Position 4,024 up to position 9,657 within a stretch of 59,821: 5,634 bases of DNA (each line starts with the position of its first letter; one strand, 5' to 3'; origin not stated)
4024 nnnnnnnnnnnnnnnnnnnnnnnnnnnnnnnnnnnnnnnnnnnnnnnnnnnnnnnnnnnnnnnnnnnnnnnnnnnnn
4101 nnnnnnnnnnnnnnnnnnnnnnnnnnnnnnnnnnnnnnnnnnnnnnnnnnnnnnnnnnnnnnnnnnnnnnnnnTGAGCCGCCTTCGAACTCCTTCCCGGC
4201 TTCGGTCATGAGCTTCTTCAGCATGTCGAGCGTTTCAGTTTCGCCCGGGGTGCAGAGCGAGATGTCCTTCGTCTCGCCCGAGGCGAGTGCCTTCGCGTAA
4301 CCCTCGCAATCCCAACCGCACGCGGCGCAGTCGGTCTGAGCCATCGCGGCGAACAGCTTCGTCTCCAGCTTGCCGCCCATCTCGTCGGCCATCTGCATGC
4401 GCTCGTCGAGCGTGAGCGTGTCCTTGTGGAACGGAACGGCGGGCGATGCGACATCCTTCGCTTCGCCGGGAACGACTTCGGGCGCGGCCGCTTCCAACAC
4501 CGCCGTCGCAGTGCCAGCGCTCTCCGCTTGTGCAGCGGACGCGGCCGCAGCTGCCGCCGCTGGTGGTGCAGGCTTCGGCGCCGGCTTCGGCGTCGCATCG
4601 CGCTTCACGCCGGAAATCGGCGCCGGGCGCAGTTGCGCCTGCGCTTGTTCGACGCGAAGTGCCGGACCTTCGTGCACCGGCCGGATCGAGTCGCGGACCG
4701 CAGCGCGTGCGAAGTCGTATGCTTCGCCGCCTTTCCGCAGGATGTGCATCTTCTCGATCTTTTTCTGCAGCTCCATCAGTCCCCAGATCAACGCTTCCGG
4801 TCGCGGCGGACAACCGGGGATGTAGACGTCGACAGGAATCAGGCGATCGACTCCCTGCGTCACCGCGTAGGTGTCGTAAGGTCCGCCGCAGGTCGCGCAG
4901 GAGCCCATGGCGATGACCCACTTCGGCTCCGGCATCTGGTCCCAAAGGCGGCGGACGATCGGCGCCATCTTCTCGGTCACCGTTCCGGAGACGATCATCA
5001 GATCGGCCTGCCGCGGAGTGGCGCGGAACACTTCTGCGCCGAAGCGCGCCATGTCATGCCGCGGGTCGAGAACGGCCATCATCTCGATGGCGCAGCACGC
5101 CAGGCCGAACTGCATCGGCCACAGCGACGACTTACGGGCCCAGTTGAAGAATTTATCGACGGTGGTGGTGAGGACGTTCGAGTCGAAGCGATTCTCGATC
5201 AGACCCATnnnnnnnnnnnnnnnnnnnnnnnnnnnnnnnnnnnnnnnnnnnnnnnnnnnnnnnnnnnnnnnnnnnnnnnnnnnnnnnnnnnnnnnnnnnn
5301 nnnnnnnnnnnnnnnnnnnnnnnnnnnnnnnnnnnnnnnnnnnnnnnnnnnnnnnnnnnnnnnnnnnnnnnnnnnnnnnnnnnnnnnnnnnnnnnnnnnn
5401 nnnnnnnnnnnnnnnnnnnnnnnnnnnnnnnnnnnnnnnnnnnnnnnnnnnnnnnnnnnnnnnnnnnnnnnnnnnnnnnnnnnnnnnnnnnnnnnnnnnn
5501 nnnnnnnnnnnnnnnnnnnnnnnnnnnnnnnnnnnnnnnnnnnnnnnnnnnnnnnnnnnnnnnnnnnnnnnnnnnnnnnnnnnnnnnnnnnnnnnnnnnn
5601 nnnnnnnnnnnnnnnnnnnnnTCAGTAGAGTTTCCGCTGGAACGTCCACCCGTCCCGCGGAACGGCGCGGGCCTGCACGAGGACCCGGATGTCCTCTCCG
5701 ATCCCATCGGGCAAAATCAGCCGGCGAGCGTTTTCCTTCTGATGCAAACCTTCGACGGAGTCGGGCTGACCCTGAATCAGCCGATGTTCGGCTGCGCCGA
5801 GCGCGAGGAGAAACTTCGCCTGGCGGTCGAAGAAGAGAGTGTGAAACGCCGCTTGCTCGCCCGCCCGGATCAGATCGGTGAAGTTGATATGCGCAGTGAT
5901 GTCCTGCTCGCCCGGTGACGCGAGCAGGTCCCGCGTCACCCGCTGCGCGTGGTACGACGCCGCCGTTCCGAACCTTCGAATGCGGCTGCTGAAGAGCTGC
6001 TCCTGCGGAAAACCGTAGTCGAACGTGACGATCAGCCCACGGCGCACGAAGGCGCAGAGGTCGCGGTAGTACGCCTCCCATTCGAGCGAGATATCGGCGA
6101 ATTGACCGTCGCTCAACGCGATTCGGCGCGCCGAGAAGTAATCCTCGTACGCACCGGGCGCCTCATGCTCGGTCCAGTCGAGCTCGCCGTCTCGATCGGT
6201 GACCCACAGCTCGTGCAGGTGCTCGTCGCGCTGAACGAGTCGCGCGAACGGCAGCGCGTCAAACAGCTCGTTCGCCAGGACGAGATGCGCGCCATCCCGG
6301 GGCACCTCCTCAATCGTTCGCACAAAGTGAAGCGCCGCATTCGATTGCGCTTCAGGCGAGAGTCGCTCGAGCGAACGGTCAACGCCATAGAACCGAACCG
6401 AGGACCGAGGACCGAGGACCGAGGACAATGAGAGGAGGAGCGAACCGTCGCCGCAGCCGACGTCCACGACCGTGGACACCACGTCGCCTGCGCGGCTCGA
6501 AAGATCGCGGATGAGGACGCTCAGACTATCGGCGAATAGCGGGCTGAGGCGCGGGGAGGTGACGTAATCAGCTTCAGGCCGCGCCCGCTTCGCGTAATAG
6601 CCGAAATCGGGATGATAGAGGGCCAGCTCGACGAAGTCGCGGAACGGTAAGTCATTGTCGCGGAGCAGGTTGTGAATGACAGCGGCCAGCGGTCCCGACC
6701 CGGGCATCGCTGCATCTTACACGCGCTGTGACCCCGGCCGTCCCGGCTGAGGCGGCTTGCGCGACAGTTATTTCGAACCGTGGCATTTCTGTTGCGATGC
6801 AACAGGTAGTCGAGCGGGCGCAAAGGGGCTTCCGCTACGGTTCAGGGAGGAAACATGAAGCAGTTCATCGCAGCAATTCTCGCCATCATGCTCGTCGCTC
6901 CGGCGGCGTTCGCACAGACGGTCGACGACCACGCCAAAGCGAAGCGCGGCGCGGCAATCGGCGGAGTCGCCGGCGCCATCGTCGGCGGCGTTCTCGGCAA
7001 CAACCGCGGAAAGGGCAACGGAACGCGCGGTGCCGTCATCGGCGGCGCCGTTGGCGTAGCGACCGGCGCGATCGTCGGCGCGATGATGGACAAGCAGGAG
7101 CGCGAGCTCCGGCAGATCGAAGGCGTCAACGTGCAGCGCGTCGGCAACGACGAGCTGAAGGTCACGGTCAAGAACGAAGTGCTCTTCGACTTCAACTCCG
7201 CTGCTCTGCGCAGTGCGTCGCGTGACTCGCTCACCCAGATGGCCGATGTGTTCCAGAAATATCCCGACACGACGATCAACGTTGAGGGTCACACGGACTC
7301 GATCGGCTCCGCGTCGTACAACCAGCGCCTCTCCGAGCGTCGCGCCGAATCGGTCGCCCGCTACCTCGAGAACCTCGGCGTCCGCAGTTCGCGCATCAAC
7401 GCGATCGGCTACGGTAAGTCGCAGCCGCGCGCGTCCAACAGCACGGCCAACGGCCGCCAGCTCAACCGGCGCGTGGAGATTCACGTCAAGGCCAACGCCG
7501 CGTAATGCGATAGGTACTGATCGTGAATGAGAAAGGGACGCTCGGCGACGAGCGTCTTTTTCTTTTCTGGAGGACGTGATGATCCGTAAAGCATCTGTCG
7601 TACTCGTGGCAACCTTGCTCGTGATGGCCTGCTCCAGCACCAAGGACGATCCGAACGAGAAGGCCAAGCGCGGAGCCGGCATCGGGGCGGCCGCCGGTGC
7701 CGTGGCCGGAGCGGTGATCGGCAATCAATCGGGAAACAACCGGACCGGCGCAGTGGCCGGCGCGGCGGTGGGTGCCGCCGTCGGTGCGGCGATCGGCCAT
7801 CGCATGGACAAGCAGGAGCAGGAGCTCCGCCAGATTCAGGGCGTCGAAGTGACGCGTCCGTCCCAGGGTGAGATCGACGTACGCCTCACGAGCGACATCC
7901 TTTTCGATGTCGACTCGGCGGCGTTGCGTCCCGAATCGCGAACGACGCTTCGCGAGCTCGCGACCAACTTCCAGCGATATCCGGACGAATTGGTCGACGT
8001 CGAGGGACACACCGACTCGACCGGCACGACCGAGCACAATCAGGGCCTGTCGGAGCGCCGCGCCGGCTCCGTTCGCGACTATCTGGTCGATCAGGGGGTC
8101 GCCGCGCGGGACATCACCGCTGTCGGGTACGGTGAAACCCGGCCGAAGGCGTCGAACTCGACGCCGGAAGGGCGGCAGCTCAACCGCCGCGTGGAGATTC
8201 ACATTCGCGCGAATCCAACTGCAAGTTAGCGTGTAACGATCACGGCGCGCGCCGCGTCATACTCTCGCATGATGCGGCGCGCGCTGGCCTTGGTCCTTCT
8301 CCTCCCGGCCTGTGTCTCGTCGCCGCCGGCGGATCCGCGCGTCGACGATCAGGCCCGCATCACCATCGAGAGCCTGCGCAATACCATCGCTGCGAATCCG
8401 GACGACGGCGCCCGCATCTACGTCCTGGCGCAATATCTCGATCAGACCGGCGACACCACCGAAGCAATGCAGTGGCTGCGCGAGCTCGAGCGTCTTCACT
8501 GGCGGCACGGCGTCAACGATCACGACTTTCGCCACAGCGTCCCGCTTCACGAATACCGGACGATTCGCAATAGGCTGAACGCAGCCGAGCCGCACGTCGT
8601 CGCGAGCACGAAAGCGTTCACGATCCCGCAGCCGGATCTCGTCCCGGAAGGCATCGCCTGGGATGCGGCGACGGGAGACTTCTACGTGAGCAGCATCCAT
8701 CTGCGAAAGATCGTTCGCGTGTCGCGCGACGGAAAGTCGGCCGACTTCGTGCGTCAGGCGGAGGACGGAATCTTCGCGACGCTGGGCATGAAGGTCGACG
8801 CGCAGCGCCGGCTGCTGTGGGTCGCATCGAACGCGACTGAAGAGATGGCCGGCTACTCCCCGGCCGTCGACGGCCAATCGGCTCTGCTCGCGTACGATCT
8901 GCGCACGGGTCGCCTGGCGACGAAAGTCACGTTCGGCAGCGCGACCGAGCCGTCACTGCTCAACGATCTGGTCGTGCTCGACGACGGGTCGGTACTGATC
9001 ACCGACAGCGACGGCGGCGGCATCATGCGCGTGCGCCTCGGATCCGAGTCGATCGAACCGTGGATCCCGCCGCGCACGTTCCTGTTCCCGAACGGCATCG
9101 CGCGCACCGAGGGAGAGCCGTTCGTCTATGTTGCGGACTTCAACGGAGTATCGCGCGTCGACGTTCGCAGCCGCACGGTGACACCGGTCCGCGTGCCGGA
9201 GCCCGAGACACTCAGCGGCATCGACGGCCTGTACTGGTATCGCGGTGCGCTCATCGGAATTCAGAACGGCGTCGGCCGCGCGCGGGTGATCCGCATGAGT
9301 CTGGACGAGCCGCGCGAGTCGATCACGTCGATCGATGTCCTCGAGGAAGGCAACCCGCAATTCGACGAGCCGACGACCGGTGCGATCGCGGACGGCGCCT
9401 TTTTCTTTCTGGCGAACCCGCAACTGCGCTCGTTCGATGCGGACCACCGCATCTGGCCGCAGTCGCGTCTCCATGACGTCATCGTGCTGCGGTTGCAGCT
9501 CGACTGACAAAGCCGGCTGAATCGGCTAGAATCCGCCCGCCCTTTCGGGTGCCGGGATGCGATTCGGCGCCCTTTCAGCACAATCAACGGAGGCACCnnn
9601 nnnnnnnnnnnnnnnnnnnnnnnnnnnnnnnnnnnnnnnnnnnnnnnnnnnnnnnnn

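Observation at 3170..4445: Both NuoB and NuoC carry the same C-terminal 4-Cys Fe-S domain: possible built-in electron-input module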

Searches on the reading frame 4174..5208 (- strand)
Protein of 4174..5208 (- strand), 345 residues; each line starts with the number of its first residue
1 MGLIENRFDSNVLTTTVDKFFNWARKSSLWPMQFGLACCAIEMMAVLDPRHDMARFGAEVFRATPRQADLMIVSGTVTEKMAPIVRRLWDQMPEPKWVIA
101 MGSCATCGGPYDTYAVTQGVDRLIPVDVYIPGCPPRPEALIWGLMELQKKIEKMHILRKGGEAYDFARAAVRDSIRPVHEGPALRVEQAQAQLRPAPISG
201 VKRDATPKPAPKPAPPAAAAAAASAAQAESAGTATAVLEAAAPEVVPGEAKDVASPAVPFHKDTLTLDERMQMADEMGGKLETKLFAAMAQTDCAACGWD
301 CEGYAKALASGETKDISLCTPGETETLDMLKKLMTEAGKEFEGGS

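Call 3: search_protein_families(library=pfam, proteins=[window:4174-5208:-], max_evalue=1)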
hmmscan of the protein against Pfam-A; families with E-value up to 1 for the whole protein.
seq(345 aa): 2 families
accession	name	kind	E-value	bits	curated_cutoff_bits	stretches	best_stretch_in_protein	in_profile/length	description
PF01058.29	Oxidored_q6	-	1.2e-29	103.1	27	1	38-147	1-128/128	NADH ubiquinone oxidoreductase, 20 Kd subunit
PF04060.18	FeS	-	1.6e-05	24.9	23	1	291-321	3-33/33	Putative Fe-S cluster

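Call 4: search_protein_families(library=ncbifam, proteins=[window:4174-5208:-], max_evalue=1)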
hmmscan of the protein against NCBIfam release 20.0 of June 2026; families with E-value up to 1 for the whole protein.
seq(345 aa): 26 families (the best 25 are shown)
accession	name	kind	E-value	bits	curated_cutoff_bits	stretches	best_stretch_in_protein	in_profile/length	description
NF011394.0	PRK14819.1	equivalog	5.3e-78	262.2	312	1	11-158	15-163/264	NADH-quinone oxidoreductase subunit B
NF005012.1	PRK06411.1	subfamily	1.2e-75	252.6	116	1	6-155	13-162/166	NADH-quinone oxidoreductase subunit NuoB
TIGR01957.1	nuoB_fam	subfamily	7.9e-72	239.9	142.7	1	11-153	1-144/145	NADH-quinone oxidoreductase subunit B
NF009808.0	PRK13292.1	equivalog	1.4e-71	241.4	1156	1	8-153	6-151/791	NADH-quinone oxidoreductase subunit B/C/D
NF011390.0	PRK14815.1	equivalog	8.9e-71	237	281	1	7-159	13-165/183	NADH dehydrogenase subunit B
NF011388.0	PRK14813.1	equivalog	1.9e-64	217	294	1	1-156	1-158/189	NADH dehydrogenase subunit B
NF011391.0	PRK14816.1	equivalog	2e-62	210.3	283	1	9-153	34-179/196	NADH-quinone oxidoreductase subunit B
NF011393.0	PRK14818.1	equivalog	5.7e-61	205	255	1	13-156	17-160/173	NADH dehydrogenase subunit B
NF011395.0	PRK14820.1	equivalog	4.8e-60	202.4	263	1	12-165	18-171/180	NADH-quinone oxidoreductase subunit B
NF011392.0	PRK14817.1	equivalog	4e-57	192.8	271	1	12-153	21-162/182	NADH-quinone oxidoreductase subunit B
NF011389.0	PRK14814.1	equivalog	2e-53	181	285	1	12-153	18-159/186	NADH dehydrogenase subunit B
NF004859.0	PRK06214.1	equivalog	2.6e-27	95.7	432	1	223-339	33-146/539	sulfite reductase subunit alpha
TIGR01944.1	rnfB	subfamily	1.7e-08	34.2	68.7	1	286-336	41-90/190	RnfABCDGE type electron transport complex subunit B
NF005415.0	PRK06991.1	equivalog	2e-06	27.7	281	1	285-336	11-62/284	electron transport complex subunit RsxB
NF003475.0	PRK05113.1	equivalog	1.1e-05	25.4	203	1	284-337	39-91/190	electron transport complex subunit RsxB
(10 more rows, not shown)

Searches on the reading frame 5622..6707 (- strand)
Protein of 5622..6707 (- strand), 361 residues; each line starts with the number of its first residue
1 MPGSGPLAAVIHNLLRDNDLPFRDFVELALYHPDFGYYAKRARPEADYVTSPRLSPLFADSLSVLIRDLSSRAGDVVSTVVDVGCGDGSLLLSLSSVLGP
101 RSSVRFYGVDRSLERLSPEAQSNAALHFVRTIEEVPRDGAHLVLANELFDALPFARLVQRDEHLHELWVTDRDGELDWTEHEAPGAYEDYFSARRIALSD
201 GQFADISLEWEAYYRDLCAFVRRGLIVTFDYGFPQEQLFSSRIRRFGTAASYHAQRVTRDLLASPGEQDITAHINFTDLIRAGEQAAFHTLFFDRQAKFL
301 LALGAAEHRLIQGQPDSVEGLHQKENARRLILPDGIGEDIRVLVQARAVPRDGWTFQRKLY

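Call 54: search_protein_families(library=pfam, proteins=[window:5622-6707:-], max_evalue=0.001)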
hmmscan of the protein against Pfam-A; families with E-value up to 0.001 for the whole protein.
window:5622-6707:- (361 aa): 4 families
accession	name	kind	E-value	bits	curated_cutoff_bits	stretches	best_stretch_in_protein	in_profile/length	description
PF02636.23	Methyltransf_28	-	3.4e-28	99.2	23.3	1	113-289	67-244/249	Putative S-adenosyl-L-methionine-dependent methyltransferase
PF13847.12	Methyltransf_31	-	0.00012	22.2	27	1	79-130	6-54/145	Methyltransferase domain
PF13489.12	Methyltransf_23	-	0.00077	19.7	27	0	71-153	14-95/164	Methyltransferase domain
PF13649.12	Methyltransf_25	-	0.00091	20.3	27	0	80-152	1-68/97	Methyltransferase domain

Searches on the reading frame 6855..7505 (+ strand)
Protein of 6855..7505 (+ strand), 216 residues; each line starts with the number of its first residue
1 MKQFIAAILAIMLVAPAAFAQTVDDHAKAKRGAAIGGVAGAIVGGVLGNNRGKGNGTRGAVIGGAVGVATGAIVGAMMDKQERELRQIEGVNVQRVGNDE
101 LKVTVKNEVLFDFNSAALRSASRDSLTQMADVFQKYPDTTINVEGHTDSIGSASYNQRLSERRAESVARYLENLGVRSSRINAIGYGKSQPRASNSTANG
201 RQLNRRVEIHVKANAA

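Call 54: search_protein_families(library=pfam, proteins=[window:6855-7505:+], max_evalue=0.001)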
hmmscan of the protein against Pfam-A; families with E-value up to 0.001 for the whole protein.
window:6855-7505:+ (216 aa): 4 families
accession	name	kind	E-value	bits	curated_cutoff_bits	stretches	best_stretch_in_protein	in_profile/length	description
PF00691.25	OmpA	-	7.3e-26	90.8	27.2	1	110-205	1-98/98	OmpA family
PF13488.11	Gly-zipper_Omp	-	1.3e-07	31.9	25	1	35-82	1-46/46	Glycine zipper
PF13441.11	Gly-zipper_YMGG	-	0.00032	20.8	28.9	1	28-76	2-44/45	YMGG-like Gly-zipper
PF05433.20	Rick_17kDa_Anti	-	0.00068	19.9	24.2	0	35-75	1-43/43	Glycine zipper 2TM domain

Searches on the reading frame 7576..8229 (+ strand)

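Call 54: search_protein_families(library=pfam, proteins=[window:7576-8229:+], max_evalue=0.001)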
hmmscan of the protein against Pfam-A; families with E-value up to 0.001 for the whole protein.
window:7576-8229:+ (217 aa): 6 families
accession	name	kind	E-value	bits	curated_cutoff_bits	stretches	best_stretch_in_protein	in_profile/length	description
PF00691.25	OmpA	-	2.7e-25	89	27.2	1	109-204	1-98/98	OmpA family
PF13488.11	Gly-zipper_Omp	-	8.7e-13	48.4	25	1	36-81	1-46/46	Glycine zipper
PF13441.11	Gly-zipper_YMGG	-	7.5e-10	38.8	28.9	1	30-75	3-44/45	YMGG-like Gly-zipper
PF05433.20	Rick_17kDa_Anti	-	3.9e-09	36.7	24.2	1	36-77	1-42/43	Glycine zipper 2TM domain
PF05818.17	TraT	-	7.5e-06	26.3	31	1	5-78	60-131/214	Enterobacterial TraT complement resistance protein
PF13436.11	Gly-zipper_OmpA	-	0.00088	19.5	27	0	32-72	2-42/44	Glycine-zipper domain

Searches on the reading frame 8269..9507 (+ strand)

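Call 54: search_protein_families(library=pfam, proteins=[window:8269-9507:+], max_evalue=0.001)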
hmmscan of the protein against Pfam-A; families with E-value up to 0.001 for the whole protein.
window:8269-9507:+ (412 aa): 1 family
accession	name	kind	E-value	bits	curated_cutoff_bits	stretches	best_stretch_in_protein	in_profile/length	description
PF08450.18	SGL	-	2.2e-06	27.9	26.3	1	125-290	1-152/246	SMP-30/Gluconolactonase/LRE-like region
